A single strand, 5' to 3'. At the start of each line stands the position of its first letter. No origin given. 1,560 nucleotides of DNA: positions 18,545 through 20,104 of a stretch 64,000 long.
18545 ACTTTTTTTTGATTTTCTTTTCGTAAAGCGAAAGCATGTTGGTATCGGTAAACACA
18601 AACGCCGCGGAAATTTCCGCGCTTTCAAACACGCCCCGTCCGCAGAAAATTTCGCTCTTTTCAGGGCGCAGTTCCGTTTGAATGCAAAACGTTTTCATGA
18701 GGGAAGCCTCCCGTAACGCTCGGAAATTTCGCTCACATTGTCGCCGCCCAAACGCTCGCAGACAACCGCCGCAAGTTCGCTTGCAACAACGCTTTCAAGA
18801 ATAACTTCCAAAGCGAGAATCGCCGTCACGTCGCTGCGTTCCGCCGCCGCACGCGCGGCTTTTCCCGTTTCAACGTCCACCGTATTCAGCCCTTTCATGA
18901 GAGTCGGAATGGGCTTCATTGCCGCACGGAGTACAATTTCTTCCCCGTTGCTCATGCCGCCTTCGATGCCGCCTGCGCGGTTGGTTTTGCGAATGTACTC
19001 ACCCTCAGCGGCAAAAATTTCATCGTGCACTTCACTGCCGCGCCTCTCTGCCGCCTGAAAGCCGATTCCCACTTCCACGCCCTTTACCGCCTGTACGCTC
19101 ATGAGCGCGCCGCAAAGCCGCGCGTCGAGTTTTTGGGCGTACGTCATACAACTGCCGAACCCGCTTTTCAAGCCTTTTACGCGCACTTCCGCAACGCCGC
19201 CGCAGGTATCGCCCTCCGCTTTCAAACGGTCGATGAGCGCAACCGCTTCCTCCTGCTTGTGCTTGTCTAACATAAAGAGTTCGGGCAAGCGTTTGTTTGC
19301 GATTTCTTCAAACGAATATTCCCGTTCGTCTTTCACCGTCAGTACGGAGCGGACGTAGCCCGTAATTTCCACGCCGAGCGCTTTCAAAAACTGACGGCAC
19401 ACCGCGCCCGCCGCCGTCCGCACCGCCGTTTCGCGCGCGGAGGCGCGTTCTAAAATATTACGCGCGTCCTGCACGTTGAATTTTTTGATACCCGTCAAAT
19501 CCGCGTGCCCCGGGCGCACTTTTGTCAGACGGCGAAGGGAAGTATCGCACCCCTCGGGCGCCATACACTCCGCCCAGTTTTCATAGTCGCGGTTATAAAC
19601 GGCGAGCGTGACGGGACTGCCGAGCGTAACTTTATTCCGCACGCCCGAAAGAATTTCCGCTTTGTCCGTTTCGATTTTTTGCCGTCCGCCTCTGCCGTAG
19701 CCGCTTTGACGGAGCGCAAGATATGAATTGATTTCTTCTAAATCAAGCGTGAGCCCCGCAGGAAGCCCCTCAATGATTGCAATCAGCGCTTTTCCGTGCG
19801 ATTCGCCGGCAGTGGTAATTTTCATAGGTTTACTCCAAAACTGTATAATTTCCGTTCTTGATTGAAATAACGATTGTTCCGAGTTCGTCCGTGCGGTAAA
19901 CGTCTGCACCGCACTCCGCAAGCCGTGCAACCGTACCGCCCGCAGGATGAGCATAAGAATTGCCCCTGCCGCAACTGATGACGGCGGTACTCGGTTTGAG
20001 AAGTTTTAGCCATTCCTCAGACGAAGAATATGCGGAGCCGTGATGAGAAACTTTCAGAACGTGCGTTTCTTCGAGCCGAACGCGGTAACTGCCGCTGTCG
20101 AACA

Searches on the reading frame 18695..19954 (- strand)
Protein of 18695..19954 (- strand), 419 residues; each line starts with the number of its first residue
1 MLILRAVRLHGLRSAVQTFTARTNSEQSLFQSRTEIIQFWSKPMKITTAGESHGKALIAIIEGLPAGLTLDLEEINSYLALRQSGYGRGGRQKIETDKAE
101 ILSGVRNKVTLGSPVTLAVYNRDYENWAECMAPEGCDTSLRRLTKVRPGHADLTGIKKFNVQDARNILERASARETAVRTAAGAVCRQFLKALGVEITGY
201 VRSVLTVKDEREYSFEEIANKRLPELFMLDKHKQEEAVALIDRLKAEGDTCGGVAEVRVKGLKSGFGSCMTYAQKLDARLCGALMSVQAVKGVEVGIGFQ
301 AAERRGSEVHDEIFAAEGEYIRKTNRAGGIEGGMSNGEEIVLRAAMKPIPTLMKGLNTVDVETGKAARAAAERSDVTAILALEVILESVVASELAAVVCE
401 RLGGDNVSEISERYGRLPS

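Call 94: search_protein_families(library=ncbifam, proteins=[window:18695-19954:-], max_evalue=1e-10)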
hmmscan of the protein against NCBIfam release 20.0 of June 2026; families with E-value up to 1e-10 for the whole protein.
window:18695-19954:- (419 aa): 3 families
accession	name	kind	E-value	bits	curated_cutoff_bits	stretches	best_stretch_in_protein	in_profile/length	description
NF003793.1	PRK05382.1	equivalog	1.5e-120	402.1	321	1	45-398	1-342/344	chorismate synthase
NF009113.0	PRK12463.1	equivalog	1.6e-110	369.8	799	1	44-410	1-376/390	chorismate synthase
TIGR00033.1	aroC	equivalog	4.5e-110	367.9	212.2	1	44-401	1-347/351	chorismate synthase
